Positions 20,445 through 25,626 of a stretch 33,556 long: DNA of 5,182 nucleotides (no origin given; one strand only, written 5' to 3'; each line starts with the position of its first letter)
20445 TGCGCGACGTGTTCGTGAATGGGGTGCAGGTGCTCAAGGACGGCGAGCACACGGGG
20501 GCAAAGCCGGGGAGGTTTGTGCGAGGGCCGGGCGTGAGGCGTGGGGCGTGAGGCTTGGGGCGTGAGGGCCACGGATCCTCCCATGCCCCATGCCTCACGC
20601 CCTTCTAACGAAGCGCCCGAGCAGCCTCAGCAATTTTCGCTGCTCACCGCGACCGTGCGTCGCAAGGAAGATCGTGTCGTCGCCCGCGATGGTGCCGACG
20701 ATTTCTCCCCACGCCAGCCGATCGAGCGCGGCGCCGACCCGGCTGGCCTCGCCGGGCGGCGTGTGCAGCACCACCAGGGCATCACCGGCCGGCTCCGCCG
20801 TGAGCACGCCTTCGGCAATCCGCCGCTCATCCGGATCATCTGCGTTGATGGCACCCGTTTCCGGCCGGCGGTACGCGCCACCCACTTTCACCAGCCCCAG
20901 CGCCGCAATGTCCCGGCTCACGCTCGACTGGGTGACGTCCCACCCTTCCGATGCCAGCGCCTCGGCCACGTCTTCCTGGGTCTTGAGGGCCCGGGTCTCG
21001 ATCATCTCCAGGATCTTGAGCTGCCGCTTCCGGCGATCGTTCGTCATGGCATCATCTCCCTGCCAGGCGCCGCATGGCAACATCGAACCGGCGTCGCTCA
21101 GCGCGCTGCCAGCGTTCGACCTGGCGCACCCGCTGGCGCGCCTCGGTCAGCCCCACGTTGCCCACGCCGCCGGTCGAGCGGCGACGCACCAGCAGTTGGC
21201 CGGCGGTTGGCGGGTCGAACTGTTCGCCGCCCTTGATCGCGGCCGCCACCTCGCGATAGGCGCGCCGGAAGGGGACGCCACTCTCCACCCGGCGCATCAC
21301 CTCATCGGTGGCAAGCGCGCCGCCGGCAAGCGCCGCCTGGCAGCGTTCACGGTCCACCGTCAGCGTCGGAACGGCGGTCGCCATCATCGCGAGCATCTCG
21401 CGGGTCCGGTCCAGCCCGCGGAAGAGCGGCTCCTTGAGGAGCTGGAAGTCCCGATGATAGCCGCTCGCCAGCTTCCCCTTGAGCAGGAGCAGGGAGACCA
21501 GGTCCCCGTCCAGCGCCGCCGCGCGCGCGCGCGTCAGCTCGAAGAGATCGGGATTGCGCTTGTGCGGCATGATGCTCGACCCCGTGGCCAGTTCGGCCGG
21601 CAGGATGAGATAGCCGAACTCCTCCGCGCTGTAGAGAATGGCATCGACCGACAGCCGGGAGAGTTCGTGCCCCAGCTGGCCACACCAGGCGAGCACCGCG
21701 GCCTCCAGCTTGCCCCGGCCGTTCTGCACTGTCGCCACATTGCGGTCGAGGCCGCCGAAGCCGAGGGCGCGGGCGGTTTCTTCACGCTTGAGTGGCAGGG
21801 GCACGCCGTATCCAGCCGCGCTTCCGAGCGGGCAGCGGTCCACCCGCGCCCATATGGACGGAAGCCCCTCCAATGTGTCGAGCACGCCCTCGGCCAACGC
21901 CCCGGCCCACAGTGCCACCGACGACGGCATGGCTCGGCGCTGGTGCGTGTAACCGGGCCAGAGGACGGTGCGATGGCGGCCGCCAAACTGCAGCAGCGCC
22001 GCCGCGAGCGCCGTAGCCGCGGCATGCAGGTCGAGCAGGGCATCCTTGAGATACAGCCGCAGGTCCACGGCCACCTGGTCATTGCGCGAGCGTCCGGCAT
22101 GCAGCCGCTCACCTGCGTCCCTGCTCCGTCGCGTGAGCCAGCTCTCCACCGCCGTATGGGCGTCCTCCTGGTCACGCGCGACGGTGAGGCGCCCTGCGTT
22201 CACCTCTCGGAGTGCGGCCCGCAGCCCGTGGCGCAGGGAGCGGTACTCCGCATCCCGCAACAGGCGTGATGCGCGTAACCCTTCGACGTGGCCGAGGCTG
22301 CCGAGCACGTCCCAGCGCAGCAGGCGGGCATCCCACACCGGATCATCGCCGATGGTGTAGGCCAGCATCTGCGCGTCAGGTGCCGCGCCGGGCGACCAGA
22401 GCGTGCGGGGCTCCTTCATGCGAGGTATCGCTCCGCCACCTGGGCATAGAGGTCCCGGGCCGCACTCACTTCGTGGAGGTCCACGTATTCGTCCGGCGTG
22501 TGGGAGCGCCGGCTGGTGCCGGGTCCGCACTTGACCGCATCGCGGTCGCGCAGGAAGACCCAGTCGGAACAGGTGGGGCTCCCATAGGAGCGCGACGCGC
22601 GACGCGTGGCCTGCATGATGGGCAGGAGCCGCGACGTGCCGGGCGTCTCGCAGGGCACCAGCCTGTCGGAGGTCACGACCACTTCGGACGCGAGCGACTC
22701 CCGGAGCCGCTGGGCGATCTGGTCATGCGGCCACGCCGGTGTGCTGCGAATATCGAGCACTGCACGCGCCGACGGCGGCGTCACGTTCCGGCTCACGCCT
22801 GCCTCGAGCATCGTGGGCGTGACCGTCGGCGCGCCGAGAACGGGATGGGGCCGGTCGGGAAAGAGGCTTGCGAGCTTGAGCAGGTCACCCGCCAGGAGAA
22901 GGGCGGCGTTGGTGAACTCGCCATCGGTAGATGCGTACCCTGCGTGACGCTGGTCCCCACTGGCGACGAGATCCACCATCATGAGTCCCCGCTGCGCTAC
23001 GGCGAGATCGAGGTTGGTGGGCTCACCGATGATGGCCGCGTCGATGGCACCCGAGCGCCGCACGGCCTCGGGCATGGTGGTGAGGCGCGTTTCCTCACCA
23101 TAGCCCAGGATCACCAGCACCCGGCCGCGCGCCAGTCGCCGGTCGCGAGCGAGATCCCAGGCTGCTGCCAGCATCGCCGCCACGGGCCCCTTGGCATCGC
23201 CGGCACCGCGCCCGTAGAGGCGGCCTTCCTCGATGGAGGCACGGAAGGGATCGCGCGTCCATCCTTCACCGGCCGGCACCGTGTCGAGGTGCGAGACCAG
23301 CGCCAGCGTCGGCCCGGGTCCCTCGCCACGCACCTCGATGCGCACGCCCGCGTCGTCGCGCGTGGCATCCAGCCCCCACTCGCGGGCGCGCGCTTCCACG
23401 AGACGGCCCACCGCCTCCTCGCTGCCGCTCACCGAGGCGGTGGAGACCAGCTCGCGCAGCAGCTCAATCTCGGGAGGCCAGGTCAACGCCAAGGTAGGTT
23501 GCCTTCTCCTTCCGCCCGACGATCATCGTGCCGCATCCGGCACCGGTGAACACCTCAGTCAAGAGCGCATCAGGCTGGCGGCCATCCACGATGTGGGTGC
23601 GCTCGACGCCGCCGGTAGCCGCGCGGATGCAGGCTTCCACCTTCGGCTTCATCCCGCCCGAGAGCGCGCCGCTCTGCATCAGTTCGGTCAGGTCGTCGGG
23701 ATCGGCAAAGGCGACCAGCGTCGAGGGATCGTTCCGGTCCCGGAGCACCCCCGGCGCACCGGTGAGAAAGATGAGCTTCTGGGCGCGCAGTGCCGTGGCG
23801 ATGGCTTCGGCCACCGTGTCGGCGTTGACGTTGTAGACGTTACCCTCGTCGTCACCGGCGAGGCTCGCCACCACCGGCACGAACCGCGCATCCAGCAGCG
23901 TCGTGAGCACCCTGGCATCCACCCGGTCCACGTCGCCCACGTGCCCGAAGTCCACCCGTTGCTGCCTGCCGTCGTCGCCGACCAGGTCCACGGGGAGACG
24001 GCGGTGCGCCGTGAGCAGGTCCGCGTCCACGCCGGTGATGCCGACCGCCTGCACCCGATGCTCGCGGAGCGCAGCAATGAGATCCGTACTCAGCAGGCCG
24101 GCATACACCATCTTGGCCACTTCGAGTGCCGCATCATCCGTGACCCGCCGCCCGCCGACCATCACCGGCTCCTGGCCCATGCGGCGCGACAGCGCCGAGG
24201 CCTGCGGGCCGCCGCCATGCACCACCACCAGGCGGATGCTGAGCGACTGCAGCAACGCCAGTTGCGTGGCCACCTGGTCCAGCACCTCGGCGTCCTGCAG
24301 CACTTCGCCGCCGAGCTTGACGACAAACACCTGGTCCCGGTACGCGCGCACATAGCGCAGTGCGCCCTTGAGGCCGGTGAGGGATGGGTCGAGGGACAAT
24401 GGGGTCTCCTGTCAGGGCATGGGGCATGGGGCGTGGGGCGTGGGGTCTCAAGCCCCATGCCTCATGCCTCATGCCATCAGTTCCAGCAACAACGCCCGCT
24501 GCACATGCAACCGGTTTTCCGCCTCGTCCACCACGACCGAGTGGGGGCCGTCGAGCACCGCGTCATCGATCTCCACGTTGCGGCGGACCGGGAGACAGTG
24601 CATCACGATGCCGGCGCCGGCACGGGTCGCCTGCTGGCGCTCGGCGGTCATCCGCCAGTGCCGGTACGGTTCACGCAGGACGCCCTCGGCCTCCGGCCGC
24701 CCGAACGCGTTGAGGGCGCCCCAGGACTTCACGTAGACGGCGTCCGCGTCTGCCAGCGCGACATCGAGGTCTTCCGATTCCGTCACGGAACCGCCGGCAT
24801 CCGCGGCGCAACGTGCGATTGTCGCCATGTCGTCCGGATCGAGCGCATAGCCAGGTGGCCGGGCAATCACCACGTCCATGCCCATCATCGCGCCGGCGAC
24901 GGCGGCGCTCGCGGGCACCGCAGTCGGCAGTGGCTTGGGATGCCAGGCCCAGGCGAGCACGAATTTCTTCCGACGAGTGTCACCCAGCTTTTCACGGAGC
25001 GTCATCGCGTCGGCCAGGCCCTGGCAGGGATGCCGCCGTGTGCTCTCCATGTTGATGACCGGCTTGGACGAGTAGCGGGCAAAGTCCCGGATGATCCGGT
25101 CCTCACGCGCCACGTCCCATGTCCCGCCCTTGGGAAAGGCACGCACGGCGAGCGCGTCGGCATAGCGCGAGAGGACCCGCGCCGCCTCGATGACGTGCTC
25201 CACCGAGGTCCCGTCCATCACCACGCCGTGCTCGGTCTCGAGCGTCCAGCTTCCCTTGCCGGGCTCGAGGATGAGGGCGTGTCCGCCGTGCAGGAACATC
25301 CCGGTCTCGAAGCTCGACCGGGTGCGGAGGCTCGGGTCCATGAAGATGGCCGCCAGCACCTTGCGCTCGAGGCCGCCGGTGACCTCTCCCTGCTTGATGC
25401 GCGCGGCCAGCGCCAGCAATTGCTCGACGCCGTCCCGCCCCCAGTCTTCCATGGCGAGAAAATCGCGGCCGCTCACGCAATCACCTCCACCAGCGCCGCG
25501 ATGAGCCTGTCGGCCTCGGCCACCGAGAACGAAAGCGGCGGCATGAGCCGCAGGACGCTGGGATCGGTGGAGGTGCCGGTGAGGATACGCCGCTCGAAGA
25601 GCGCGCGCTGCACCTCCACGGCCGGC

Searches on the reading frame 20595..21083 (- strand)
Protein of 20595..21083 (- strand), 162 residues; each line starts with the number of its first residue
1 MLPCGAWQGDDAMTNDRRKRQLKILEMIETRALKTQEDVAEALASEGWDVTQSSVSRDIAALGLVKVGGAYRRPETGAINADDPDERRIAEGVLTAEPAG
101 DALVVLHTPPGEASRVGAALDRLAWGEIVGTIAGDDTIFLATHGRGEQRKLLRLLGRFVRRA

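Call 9: search_protein_families(library=ncbifam, proteins=[window:20595-21083:-], max_evalue=0.00001)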
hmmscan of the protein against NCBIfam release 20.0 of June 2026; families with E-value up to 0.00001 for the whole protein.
window:20595-21083:- (162 aa): 5 families
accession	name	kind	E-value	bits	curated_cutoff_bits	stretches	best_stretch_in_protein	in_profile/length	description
TIGR01529.1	argR_whole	equivalog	1.1e-30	106.5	130.45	1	19-150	2-137/146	arginine repressor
NF001680.0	PRK00441.1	equivalog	2.4e-26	92.6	184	1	19-156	4-145/150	arginine repressor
NF002880.0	PRK03341.1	equivalog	5.6e-26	91.2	200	1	12-143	10-151/170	arginine repressor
NF003281.1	PRK04280.1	equivalog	1.2e-25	90.4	182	1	18-148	3-137/148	transcriptional regulator AhrC/ArgR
NF003457.0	PRK05066.1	equivalog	5.7e-14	52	194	1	26-144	16-137/156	transcriptional regulator ArgR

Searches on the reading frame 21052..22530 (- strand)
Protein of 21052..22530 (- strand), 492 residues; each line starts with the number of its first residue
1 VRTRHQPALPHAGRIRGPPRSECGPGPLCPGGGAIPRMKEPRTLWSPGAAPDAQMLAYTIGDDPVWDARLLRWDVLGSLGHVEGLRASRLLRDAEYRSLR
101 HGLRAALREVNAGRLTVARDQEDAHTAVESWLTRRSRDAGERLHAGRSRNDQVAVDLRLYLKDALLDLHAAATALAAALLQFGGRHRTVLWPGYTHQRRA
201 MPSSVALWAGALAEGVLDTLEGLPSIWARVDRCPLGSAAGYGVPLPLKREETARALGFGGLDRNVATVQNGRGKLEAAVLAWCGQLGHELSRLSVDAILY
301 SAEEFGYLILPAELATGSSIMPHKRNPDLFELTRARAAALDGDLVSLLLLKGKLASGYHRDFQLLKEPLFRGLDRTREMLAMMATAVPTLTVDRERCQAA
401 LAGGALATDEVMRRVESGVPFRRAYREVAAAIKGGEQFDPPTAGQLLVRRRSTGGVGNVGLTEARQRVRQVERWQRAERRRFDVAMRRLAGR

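Call 9: search_protein_families(library=ncbifam, proteins=[window:21052-22530:-], max_evalue=0.00001)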
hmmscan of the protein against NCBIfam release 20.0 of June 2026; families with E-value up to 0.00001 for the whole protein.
window:21052-22530:- (492 aa): 11 families
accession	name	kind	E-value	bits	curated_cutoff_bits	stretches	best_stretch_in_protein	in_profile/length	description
TIGR00838.1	argH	equivalog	7.9e-85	285.6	279.5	1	65-432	22-390/455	argininosuccinate lyase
NF008964.0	PRK12308.1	equivalog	6.1e-64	216.5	657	1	61-433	20-393/624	argininosuccinate lyase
NF005000.0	PRK06389.1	equivalog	9.6e-44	150.1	388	1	44-439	3-390/434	argininosuccinate lyase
NF002563.0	PRK02186.1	subfamily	2.8e-39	135.1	625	1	81-434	448-803/890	argininosuccinate lyase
NF052535.1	CoM_syn_XcbC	exception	2.3e-34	119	575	1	115-432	78-394/495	2-phosphosulfolactate phosphatase XcbC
NF005218.0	PRK06705.1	equivalog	3.2e-23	82.3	883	1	81-427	48-396/502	argininosuccinate lyase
TIGR00928.1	purB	equivalog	6.2e-15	54.9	326.2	1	127-428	75-381/436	adenylosuccinate lyase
TIGR02426.1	protocat_pcaB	equivalog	2.1e-14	53.2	355.75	1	118-341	68-289/338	3-carboxy-cis,cis-muconate cycloisomerase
NF052556.1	NtrsucLyaStm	equivalog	3.1e-10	39.5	650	1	130-371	99-354/466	nitrosuccinate lyase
NF006500.1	PRK08937.2-4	subfamily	5.7e-09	35.3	626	1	136-341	94-300/448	adenylosuccinate lyase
NF006554.0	PRK09053.1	equivalog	4.2e-08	32.4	595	1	133-401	93-362/453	3-carboxy-cis,cis-muconate cycloisomerase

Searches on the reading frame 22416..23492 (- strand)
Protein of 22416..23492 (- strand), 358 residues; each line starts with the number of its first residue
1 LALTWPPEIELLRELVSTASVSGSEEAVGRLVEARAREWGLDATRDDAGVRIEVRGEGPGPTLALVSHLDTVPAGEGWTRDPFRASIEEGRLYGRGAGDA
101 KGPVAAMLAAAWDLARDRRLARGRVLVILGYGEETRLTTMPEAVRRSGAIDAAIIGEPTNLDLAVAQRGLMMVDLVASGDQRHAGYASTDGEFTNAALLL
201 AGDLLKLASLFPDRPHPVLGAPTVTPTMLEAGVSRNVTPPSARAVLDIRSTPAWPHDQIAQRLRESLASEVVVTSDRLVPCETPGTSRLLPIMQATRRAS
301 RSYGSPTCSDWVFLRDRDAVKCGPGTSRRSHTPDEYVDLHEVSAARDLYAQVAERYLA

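Call 9: search_protein_families(library=ncbifam, proteins=[window:22416-23492:-], max_evalue=0.00001)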
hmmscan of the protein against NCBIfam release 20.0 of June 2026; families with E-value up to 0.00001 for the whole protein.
window:22416-23492:- (358 aa): 45 families (the best 25 are shown)
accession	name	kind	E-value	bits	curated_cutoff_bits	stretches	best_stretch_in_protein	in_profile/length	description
TIGR01910.1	DapE-ArgE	subfamily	3.9e-37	128.3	217.6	1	9-342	1-367/373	ArgE/DapE family deacylase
TIGR01892.1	AcOrn-deacetyl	equivalog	2.9e-35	122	297.7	1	11-352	2-364/365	acetylornithine deacetylase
NF003367.0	PRK04443.1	equivalog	2.2e-34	119.3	363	1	8-355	9-344/349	[LysW]-lysine hydrolase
NF006365.0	PRK08588.1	subfamily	2.6e-34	119.2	289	1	8-268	9-276/383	succinyl-diaminopimelate desuccinylase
NF009557.0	PRK13009.1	equivalog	1.9e-33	116.2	284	1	8-357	5-375/377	succinyl-diaminopimelate desuccinylase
NF009555.0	PRK13004.1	equivalog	4e-33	114.9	321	1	9-254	18-266/399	YgeY family selenium metabolism-linked hydrolase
NF006402.0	PRK08651.1-5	equivalog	1.4e-32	113.1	369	1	10-348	7-359/369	succinyl-diaminopimelate desuccinylase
NF005710.0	PRK07522.1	subfamily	1.1e-31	110.4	412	1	9-272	11-288/391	acetylornithine deacetylase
TIGR01902.1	dapE-lys-deAc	subfamily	4.8e-31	108.2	163.1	1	10-356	1-337/340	N-acetyl-ornithine/N-acetyl-lysine deacetylase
NF001747.0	PRK00466.1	equivalog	3.9e-29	101.5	288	1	10-353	14-339/346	N-acetyl-lysine deacetylase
NF006399.0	PRK08651.1-2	equivalog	5.6e-29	101.4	381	1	57-189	63-198/405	succinyl-diaminopimelate desuccinylase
TIGR01900.1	dapE-gram_pos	equivalog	6.5e-29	100.9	304.2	1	9-349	6-346/351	succinyl-diaminopimelate desuccinylase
TIGR01246.1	dapE_proteo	equivalog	1.2e-25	90.4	361.8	1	9-269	2-274/370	succinyl-diaminopimelate desuccinylase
NF003474.0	PRK05111.1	equivalog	2.1e-24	86.1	460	1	54-356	67-380/383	acetylornithine deacetylase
NF005373.0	PRK06915.1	equivalog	8.8e-23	80.9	428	1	50-185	83-220/422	peptidase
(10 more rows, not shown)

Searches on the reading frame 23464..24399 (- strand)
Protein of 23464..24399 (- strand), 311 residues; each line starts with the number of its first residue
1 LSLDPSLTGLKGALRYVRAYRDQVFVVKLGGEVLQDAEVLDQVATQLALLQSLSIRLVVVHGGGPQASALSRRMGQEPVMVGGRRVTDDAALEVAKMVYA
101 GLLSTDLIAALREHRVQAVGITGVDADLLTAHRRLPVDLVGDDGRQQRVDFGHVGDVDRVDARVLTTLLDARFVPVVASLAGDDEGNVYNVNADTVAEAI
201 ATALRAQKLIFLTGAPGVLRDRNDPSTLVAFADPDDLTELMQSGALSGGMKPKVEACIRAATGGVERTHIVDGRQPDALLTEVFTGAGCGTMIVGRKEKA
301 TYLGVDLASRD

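Call 9: search_protein_families(library=ncbifam, proteins=[window:23464-24399:-], max_evalue=0.00001)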
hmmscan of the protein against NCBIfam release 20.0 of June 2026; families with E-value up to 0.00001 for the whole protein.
window:23464-24399:- (311 aa): 14 families
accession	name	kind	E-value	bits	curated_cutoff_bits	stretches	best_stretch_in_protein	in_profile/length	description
TIGR00761.1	argB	equivalog_domain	3.3e-67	226.4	151.3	1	25-270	2-231/231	acetylglutamate kinase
NF003641.0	PRK05279.1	equivalog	5.9e-49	167.1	344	1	9-297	12-293/441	amino-acid N-acetyltransferase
NF010659.0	PRK14058.1-1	equivalog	1.6e-47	161.9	223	1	25-288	2-263/267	[LysW]-aminoadipate kinase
TIGR01890.1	N-Ac-Glu-synth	equivalog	1.3e-42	146.2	202.85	1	10-295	5-279/429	amino-acid N-acetyltransferase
NF003387.0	PRK04531.1-2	equivalog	8e-41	139.9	426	1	15-298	29-290/441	acetylglutamate kinase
NF010661.0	PRK14058.1-3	equivalog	1.2e-38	132.8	251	1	25-288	3-267/283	acetylglutamate/acetylaminoadipate kinase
NF010662.0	PRK14058.1-4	equivalog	5.4e-36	124.1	194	1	25-281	2-252/264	[LysW]-aminoadipate/[LysW]-glutamate kinase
NF003386.0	PRK04531.1-1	equivalog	1.4e-27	96.7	417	1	23-298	42-295/442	acetylglutamate kinase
NF010660.0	PRK14058.1-2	equivalog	1.3e-19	71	241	1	26-270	3-239/249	[LysW]-aminoadipate/[LysW]-glutamate kinase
NF040647.1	IPPK_Arch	equivalog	5.5e-12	45.5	120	1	158-293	117-259/259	isopentenyl phosphate kinase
NF009008.0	PRK12354.1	subfamily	8.6e-10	38.2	361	1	174-280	186-290/308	carbamate kinase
TIGR00746.1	arcC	equivalog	3e-09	36.4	358.25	0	189-293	206-307/309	carbamate kinase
TIGR01027.1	proB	equivalog_domain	1.2e-06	28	186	1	165-299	117-257/363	glutamate 5-kinase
TIGR02076.1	pyrH_arch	equivalog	2e-06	27.6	158.05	0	26-67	2-46/222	UMP kinase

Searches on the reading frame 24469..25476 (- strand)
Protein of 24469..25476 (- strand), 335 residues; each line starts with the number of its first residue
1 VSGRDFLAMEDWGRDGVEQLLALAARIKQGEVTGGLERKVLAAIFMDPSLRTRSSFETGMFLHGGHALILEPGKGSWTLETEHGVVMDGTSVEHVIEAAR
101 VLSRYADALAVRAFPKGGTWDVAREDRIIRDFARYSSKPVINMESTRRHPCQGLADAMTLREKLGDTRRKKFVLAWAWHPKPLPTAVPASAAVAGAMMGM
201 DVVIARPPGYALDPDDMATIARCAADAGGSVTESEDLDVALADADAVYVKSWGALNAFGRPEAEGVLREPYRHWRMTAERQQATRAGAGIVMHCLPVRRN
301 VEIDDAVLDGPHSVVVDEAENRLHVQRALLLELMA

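Call 9: search_protein_families(library=ncbifam, proteins=[window:24469-25476:-], max_evalue=0.00001)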
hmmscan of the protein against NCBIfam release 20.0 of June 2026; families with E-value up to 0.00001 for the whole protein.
window:24469-25476:- (335 aa): 16 families
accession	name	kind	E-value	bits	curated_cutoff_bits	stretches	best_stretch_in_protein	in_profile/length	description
NF003384.0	PRK04523.1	equivalog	5.6e-127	423.4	288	1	3-333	3-332/336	N-acetylornithine carbamoyltransferase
NF001986.0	PRK00779.1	subfamily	2.9e-60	204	306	1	2-334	4-304/307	ornithine carbamoyltransferase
TIGR00658.1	orni_carb_tr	equivalog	2.1e-54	184.8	280.85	1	4-334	1-303/304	ornithine carbamoyltransferase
NF011380.0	PRK14805.1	equivalog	7.2e-50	169.8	421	1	5-334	3-300/302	ornithine carbamoyltransferase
TIGR04384.1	putr_carbamoyl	exception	4.4e-47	160.8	500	1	5-334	1-307/330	putrescine carbamoyltransferase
NF003286.0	PRK04284.1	subfamily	2.6e-29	102.4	515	1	3-331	6-327/332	ornithine carbamoyltransferase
NF002032.1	PRK00856.1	equivalog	1.5e-26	93.3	263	1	4-333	1-296/297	aspartate carbamoyltransferase catalytic subunit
NF005538.0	PRK07200.1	equivalog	4.8e-26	91.7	453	1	4-297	22-333/396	knotted carbamoyltransferase YgeW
TIGR00670.1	asp_carb_tr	equivalog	1.6e-25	89.8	236.95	1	4-334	1-303/304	aspartate carbamoyltransferase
TIGR03316.1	ygeW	equivalog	1.1e-23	83.9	500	1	42-298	61-331/391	knotted carbamoyltransferase YgeW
NF011379.0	PRK14804.1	equivalog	1.7e-23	83.2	373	2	136-334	118-309/311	ornithine carbamoyltransferase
NF009213.0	PRK12562.1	subfamily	3.3e-22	79.3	559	1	4-297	7-277/334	ornithine carbamoyltransferase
NF002470.0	PRK01713.1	equivalog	2.3e-20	73.3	545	1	4-303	8-283/334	ornithine carbamoyltransferase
NF006046.0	PRK08192.1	equivalog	3.7e-16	59.3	512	1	2-330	5-313/339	aspartate carbamoyltransferase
NF010387.0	PRK13814.1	equivalog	1.7e-10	40.3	660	0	274-330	244-299/310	aspartate carbamoyltransferase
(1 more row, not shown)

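Call 40: search_solved_structures(query=window:24469-25476:-, max_evalue=1e-30, show_alignments=3)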
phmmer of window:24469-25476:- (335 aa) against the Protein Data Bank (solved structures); distinct sequences matched with E-value up to 1e-30: 21.
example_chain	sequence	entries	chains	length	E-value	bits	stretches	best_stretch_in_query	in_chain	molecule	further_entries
3l06_A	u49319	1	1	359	2.2e-99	336.1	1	1-333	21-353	N-acetylornithine carbamoyltransferase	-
3m5c_A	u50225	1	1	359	4.2e-99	335.2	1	1-333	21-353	N-acetylornithine carbamoyltransferase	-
3l02_A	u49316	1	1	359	7.9e-99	334.3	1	1-333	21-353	N-acetylornithine carbamoyltransferase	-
3l05_A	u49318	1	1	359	1.5e-98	333.4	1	1-333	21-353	N-acetylornithine carbamoyltransferase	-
3kzc_A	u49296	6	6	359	1.5e-98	333.4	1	1-333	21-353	N-acetylornithine carbamoyltransferase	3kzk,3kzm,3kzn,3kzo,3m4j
3l04_A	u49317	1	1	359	1.5e-98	333.4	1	1-333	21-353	N-acetylornithine carbamoyltransferase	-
3m5d_A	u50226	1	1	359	2.1e-98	332.9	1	1-333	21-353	N-acetylornithine carbamoyltransferase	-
3m4n_A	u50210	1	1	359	2.9e-98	332.4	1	1-333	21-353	N-acetylornithine carbamoyltransferase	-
1js1_X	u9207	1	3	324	4.1e-51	177.5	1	37-324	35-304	Transcarbamylase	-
2g7m_X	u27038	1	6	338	7.4e-51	176.6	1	37-324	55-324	putative ornithine carbamoyltransferase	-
2fg6_X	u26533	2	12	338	7.4e-51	176.6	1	37-324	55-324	putative ornithine carbamoyltransferase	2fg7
1a1s_A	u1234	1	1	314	1.1e-44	156.4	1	2-333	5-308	ORNITHINE CARBAMOYLTRANSFERASE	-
1pvv_A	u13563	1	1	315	1.1e-44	156.3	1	2-333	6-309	Ornithine carbamoyltransferase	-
3gd5_A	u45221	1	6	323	2.5e-39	138.7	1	5-334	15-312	Ornithine carbamoyltransferase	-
7nnf_A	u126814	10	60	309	8.9e-39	136.9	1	5-333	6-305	Ornithine carbamoyltransferase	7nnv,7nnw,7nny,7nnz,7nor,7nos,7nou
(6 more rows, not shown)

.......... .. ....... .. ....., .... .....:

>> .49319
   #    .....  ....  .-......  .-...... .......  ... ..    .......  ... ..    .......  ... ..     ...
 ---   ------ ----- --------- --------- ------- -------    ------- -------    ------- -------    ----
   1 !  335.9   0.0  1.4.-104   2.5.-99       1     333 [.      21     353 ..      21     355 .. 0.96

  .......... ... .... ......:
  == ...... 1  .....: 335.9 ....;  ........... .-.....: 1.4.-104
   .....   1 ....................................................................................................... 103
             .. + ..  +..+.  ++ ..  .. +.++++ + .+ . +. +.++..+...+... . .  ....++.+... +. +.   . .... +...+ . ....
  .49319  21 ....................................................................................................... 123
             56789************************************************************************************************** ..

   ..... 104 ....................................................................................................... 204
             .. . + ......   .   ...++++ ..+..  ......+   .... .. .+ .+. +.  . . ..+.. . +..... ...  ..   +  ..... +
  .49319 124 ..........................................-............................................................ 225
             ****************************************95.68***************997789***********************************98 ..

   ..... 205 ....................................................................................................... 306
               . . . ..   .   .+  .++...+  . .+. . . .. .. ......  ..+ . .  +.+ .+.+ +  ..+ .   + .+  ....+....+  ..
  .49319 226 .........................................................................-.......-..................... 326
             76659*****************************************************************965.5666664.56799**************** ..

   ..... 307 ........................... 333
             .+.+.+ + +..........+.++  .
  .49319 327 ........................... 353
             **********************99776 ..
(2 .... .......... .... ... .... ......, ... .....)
